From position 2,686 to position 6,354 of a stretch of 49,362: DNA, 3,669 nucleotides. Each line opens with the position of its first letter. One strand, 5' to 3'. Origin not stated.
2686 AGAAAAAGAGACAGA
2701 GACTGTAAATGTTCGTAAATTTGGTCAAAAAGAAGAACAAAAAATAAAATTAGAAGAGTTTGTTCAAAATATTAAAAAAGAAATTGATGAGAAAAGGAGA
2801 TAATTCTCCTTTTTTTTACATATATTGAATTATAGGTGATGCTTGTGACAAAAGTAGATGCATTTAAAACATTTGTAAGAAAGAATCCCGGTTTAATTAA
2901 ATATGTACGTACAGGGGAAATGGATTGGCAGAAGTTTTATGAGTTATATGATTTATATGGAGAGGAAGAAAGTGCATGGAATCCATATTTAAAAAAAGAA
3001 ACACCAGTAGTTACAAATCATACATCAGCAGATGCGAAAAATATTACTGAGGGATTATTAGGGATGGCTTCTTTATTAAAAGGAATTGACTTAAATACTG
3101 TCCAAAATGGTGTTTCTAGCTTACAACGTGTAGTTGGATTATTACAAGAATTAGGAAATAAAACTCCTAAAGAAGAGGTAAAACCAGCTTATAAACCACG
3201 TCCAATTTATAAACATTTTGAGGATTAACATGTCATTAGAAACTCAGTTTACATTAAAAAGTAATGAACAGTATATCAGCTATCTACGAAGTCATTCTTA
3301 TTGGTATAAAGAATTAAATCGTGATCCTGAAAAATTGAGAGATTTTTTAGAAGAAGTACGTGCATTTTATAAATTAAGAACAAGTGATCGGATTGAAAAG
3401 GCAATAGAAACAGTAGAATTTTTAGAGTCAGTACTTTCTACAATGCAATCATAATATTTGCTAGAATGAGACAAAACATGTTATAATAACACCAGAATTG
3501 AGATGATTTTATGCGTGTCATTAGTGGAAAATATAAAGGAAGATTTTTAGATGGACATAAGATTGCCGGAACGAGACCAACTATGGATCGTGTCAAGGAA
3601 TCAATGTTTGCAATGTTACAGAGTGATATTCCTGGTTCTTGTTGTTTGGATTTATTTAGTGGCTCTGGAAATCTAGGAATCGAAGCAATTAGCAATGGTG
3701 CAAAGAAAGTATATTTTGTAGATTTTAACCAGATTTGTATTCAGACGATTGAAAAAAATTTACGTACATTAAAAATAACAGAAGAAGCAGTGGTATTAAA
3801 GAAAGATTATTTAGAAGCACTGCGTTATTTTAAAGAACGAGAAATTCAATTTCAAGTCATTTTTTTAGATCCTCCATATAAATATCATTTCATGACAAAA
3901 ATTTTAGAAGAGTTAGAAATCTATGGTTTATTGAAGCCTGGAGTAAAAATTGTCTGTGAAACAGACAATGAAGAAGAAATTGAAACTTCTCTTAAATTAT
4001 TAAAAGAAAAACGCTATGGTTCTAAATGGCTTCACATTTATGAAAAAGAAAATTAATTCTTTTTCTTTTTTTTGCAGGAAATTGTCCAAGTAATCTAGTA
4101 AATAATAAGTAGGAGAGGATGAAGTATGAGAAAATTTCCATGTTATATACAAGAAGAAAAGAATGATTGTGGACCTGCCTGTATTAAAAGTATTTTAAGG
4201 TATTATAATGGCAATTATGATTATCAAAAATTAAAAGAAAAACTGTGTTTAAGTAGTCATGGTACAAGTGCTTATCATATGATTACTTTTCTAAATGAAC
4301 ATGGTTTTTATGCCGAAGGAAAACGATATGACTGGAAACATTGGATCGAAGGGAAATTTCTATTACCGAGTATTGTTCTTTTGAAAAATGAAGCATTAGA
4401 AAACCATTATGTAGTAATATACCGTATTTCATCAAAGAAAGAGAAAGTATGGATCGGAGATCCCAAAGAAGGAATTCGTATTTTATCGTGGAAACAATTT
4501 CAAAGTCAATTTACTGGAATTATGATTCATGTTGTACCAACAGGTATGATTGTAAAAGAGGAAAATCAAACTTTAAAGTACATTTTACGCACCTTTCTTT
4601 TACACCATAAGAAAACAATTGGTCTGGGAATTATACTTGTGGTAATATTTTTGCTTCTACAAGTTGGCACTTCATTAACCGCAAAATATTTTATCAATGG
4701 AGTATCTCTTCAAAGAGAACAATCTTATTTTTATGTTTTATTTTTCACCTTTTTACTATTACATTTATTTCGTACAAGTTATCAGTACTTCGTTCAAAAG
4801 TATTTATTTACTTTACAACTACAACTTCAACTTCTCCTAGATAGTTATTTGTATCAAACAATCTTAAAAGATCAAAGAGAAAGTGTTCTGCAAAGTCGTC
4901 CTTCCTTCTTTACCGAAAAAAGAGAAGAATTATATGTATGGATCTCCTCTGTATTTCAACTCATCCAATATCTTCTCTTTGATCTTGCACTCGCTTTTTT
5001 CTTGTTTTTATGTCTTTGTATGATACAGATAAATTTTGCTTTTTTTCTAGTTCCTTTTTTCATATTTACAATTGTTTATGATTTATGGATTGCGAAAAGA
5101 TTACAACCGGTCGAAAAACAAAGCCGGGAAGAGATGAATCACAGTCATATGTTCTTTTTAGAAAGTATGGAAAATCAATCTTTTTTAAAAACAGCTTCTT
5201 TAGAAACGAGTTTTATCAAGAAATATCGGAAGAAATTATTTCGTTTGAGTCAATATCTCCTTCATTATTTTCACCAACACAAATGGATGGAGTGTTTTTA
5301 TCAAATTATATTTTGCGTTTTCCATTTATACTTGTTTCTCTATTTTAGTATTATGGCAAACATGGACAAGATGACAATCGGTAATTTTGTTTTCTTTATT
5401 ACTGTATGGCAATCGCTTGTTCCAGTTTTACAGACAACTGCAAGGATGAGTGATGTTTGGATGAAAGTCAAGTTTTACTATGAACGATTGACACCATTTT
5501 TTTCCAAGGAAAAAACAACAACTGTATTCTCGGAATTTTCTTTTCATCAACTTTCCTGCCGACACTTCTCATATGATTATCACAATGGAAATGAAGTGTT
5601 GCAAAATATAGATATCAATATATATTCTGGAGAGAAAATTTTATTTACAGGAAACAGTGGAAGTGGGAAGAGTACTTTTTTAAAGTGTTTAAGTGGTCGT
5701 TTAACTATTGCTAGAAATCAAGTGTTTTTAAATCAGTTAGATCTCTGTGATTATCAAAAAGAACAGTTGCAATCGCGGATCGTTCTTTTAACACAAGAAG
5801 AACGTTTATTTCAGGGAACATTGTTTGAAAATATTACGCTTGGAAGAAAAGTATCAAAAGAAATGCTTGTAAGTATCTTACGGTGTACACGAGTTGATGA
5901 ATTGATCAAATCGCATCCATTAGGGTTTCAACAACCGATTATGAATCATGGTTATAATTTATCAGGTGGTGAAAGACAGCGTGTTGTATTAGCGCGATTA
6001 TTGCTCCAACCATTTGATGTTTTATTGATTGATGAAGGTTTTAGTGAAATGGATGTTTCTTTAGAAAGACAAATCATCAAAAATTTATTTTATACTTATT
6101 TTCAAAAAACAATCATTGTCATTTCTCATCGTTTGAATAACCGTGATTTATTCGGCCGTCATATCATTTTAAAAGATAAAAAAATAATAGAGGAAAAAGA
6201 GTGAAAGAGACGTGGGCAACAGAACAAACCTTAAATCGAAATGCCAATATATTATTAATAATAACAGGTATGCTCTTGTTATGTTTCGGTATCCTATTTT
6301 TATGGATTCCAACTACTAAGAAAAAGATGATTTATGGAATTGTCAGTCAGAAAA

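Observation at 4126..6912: Unlisted two-peptide double-glycine bacteriocin-like locus behind a C39-ABC exporter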

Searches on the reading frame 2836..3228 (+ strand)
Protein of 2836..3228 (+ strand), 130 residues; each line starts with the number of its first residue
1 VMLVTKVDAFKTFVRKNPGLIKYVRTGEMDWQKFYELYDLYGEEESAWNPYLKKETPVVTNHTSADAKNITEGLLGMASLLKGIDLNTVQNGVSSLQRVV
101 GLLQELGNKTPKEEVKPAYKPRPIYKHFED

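Call 3: search_protein_families(library=pfam, proteins=[window:2836-3228:+], max_evalue=1)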
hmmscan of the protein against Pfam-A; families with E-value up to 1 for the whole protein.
window:2836-3228:+ (130 aa): 2 families
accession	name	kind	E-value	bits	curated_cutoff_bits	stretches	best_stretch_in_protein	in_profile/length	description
PF14071.11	YlbD_coat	-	3.8e-20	72.9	27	1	9-108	2-103/126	Putative coat protein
PF11860.13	Muramidase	-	0.11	13.2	22.3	1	6-39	123-154/175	N-acetylmuramidase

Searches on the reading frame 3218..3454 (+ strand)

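Call 3: search_protein_families(library=pfam, proteins=[window:3218-3454:+], max_evalue=1)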
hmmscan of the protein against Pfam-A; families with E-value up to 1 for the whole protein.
window:3218-3454:+ (78 aa): 4 families
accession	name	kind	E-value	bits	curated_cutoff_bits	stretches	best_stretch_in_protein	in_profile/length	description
PF14003.11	YlbE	-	6.3e-10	39.6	27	1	20-70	4-54/61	YlbE-like protein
PF16712.10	SCAB_CC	-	0.062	13.6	25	1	38-74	11-47/168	Coiled-coil regions of plant-specific actin-binding protein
PF13480.13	Acetyltransf_6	-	0.063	13.9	22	1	32-76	23-66/143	Acetyltransferase (GNAT) domain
PF12244.13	DUF3606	-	0.12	12.7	24.3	0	27-42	22-37/54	Protein of unknown function (DUF3606)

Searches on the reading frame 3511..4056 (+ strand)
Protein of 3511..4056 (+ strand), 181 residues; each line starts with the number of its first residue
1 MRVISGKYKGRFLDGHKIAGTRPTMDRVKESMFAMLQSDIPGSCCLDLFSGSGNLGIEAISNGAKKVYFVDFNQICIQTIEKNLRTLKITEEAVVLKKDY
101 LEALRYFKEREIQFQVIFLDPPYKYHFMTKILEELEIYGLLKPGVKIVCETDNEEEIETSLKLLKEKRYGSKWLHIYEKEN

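Call 3: search_protein_families(library=pfam, proteins=[window:3511-4056:+], max_evalue=1)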
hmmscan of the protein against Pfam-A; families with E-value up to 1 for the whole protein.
window:3511-4056:+ (181 aa): 14 families
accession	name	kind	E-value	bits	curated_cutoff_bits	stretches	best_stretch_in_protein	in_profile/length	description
PF03602.21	Cons_hypoth95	-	5.1e-53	179.9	24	1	1-177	1-181/182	Conserved hypothetical protein 95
PF09445.16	Methyltransf_15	-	4.5e-08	33.3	22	1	44-123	3-81/165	RNA cap guanine-N2 methyltransferase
PF13847.12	Methyltransf_31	-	7.2e-06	26.2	27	1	45-162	7-123/145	Methyltransferase domain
PF05175.20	MTS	-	1.5e-05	25.2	23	1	30-127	21-112/170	Methyltransferase small domain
PF02086.21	MethyltransfD12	-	2.7e-05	24.4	22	1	29-89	5-65/253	D12 class N6 adenine-specific DNA methyltransferase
PF06325.19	PrmA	-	3.1e-05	24.1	22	1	36-102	156-223/296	Ribosomal protein L11 methyltransferase (PrmA)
PF02475.24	TRM5-TYW2_MTfase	-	0.0001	22.7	28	1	41-139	36-131/164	TRM5/TYW2 methyltransferase domain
PF02005.22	TRM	-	0.0002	21.1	27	1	45-121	53-128/376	N2,N2-dimethylguanosine tRNA methyltransferase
PF01555.25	N6_N4_Mtase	-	0.0038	17.7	26.7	1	38-82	178-211/221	DNA methylase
PF13649.12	Methyltransf_25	-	0.0041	18.2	27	1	46-119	2-70/97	Methyltransferase domain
PF13578.12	Methyltransf_24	-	0.0084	17.4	26.3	1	61-148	20-101/105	Methyltransferase domain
PF01170.24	UPF0020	-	0.017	15.3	22.3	1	58-124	45-132/197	RMKL-like, methyltransferase domain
PF00145.23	DNA_methylase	-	0.12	12.3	22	1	45-90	3-48/324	C-5 cytosine-specific DNA methylase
PF01189.24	Methyltr_RsmB-F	-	0.19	11.8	27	1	58-122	27-88/199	16S rRNA methyltransferase RsmB/F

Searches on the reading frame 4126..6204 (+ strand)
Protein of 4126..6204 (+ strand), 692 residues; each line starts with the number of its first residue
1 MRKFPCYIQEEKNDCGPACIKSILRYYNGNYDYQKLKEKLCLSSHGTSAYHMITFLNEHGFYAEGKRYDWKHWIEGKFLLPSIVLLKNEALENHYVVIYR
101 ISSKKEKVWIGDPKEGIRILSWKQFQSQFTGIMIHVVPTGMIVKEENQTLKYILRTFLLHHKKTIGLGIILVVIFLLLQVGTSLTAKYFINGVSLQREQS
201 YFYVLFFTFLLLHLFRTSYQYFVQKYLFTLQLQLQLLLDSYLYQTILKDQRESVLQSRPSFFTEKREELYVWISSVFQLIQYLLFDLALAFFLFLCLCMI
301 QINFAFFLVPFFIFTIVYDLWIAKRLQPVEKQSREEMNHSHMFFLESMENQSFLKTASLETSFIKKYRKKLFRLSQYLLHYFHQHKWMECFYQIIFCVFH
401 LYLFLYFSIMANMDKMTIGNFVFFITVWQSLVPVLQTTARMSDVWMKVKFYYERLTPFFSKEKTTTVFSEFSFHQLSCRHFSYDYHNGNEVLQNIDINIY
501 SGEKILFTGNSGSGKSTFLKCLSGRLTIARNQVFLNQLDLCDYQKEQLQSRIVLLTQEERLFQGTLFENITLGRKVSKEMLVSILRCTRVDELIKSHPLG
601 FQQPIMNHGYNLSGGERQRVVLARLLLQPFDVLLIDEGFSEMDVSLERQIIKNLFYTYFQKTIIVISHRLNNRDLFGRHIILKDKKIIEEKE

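Call 3: search_protein_families(library=pfam, proteins=[window:4126-6204:+], max_evalue=1)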
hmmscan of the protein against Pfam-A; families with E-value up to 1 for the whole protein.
window:4126-6204:+ (692 aa): 18 families
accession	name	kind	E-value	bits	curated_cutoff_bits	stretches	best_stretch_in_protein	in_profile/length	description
PF03412.21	Peptidase_C39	-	3.8e-27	95.2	22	1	4-138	2-130/133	Peptidase C39 family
PF00005.33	ABC_tran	-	1e-24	88.1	25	1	492-638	1-135/137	ABC transporter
PF13529.12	Peptidase_C39_2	-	8.2e-05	23.6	24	1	3-46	2-47/143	Peptidase_C39 like family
PF00664.28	ABC_membrane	-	0.00035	20.8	28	1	273-429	108-268/274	ABC transporter transmembrane region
PF13555.12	AAA_29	-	0.00046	20.3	27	1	498-523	18-43/61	P-loop containing region of AAA domain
PF03193.22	RsgA_GTPase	-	0.0067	16.7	30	1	492-533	97-137/174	RsgA GTPase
PF09778.15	Guanylate_cyc_2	-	0.0085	15.9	28.1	1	6-46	3-44/212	Guanylylate cyclase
PF05729.18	NACHT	-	0.021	15.1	26.7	0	505-523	3-21/167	NACHT domain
PF13238.12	AAA_18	-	0.033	15.1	29.4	1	505-547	1-44/128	AAA domain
PF13476.12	AAA_23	-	0.055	14.5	27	1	494-523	12-40/201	AAA domain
PF03215.21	Rad17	-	0.056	13.8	23.8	1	505-551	48-95/186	Rad17 P-loop domain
PF00437.27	T2SSE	-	0.059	12.5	24.9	1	503-530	143-170/370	Type II/IV secretion system protein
PF19263.5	DUF5906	-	0.062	14.4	27.6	1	507-560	1-56/114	Family of unknown function (DUF5906)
PF12385.14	Peptidase_C70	-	0.073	13.4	19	1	10-128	15-139/141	Papain-like cysteine protease AvrRpt2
PF02463.25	SMC_N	-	0.092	12.6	40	1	493-670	135-199/220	RecF/RecN/SMC N terminal domain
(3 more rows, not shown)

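Call 4: search_protein_families(library=ncbifam, proteins=[window:4126-6204:+], max_evalue=1)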
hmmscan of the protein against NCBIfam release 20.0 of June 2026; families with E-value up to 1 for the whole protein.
window:4126-6204:+ (692 aa): 185 families (the best 25 are shown)
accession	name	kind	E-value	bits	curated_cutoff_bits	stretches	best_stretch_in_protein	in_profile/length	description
NF045998.1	cleave_ABC_plasm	equivalog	1.2e-74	251.8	500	1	9-669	2-660/673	Mbov_0121 family peptidase domain-containing ABC transporter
TIGR03796.1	NHLM_micro_ABC1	equivalog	1.1e-68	232.2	853.3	1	4-689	2-691/710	NHLP family bacteriocin export ABC transporter peptidase/permease/ATPase subunit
TIGR01193.1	bacteriocin_ABC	subfamily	3.2e-67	227.6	523.85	1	11-690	3-689/708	peptide cleavage/export ABC transporter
TIGR03375.1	type_I_sec_LssB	subfamily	1.6e-66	225.1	693.1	1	18-689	5-681/696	type I secretion system permease/ATPase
TIGR01846.1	type_I_sec_HlyB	subfamily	2.5e-49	168.2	725.55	1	19-690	4-672/694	type I secretion system permease/ATPase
TIGR02203.1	MsbA_lipidA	equivalog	1.8e-46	158.8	602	1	271-690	124-549/572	lipid A export permease/ATP-binding protein MsbA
TIGR02868.1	CydC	equivalog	2.8e-45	155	329.05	1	447-670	299-530/530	thiol reductant ABC exporter subunit CydC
TIGR03797.1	NHLM_micro_ABC2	equivalog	4.6e-43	147.7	709.4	1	145-689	118-664/686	NHLP bacteriocin export ABC transporter permease/ATPase subunit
NF008364.0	PRK11160.1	equivalog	4.8e-43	147.6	630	1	278-690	136-555/575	heme ABC transporter ATP-binding protein/permease CydC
TIGR02857.1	CydD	equivalog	3.7e-42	145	435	1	469-675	320-522/529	thiol reductant ABC exporter subunit CydD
NF045513.1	HepA_fam_ABC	equivalog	7.3e-38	130.4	725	1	166-690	53-589/610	heterocyst formation ABC transporter subunit HepA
NF008379.0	PRK11174.1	equivalog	1.1e-37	130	684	1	466-690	340-564/588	heme ABC transporter permease/ATP-binding protein CydD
TIGR02204.1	MsbA_rel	hypoth_equivalog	3.3e-37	128.4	780.4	1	453-690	320-555/576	ABC transporter, permease/ATP-binding protein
NF008056.1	PRK10790.1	equivalog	6.2e-36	124.1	746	1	148-672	9-537/584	SmdB family multidrug efflux ABC transporter permease/ATP-binding protein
NF050066.1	LPSTprtrPglK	equivalog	1.6e-34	119.2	1000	1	152-671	18-544/558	BC-type lipopolysaccharide transporter PglK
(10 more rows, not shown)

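Call 52: search_solved_structures(query=window:4126-6204:+, max_evalue=1e-20, show_alignments=1)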
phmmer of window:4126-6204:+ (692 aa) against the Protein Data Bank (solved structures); distinct sequences matched with E-value up to 1e-20: 229 (the best 60 are shown).
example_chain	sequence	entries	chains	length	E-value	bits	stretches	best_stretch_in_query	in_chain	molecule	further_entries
8hf7_A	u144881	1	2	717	7.6e-52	179.7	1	9-690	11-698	Competence factor transporting ATP-binding protein/permease ComA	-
8hf4_A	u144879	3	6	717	1.4e-51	178.9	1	9-690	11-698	Transport/processing ATP-binding protein ComA | Competence factor transporting ATP-binding protein/permease ComA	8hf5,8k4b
8hf6_A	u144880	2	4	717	3.7e-51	177.5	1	9-690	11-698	Competence factor transporting ATP-binding protein/permease ComA | Transport/processing ATP-binding protein ComA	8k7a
4f4c_A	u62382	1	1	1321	1.6e-50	175.4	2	479-672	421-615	Multidrug resistance protein pgp-1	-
8zpx_B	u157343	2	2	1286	2.9e-47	164.6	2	472-672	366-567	ABC transporter B family member 1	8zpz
9juj_A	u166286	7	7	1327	3.2e-47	164.4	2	469-689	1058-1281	ABC transporter B family member 1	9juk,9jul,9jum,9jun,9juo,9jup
4ry2_A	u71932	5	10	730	6.2e-47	163.5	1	2-690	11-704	ABC-type bacteriocin transporter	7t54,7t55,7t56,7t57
8vp3_A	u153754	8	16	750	6.8e-47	163.4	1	2-690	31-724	ABC-type bacteriocin transporter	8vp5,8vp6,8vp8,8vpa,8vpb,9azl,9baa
4s0f_A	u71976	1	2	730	1.7e-46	162.1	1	2-690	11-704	ABC-type bacteriocin transporter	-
8zq4_B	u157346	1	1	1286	2e-46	161.8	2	469-689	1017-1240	ABC transporter B family member 1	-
6v9z_A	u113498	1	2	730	9.8e-46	159.5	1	2-690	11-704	ABC-type bacteriocin transporter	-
8woi_A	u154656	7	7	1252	4.9e-44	153.9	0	476-689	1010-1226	ABC transporter B family member 19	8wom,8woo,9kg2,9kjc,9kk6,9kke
7niu_A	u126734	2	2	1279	7.5e-44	153.3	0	331-673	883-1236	Isoform 2 of Phosphatidylcholine translocator ABCB4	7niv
7zk9_A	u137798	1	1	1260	8.8e-44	153.1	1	476-686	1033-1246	ATP-dependent translocase ABCB1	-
7zk8_A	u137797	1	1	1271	9.1e-44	153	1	476-686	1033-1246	ATP-dependent translocase ABCB1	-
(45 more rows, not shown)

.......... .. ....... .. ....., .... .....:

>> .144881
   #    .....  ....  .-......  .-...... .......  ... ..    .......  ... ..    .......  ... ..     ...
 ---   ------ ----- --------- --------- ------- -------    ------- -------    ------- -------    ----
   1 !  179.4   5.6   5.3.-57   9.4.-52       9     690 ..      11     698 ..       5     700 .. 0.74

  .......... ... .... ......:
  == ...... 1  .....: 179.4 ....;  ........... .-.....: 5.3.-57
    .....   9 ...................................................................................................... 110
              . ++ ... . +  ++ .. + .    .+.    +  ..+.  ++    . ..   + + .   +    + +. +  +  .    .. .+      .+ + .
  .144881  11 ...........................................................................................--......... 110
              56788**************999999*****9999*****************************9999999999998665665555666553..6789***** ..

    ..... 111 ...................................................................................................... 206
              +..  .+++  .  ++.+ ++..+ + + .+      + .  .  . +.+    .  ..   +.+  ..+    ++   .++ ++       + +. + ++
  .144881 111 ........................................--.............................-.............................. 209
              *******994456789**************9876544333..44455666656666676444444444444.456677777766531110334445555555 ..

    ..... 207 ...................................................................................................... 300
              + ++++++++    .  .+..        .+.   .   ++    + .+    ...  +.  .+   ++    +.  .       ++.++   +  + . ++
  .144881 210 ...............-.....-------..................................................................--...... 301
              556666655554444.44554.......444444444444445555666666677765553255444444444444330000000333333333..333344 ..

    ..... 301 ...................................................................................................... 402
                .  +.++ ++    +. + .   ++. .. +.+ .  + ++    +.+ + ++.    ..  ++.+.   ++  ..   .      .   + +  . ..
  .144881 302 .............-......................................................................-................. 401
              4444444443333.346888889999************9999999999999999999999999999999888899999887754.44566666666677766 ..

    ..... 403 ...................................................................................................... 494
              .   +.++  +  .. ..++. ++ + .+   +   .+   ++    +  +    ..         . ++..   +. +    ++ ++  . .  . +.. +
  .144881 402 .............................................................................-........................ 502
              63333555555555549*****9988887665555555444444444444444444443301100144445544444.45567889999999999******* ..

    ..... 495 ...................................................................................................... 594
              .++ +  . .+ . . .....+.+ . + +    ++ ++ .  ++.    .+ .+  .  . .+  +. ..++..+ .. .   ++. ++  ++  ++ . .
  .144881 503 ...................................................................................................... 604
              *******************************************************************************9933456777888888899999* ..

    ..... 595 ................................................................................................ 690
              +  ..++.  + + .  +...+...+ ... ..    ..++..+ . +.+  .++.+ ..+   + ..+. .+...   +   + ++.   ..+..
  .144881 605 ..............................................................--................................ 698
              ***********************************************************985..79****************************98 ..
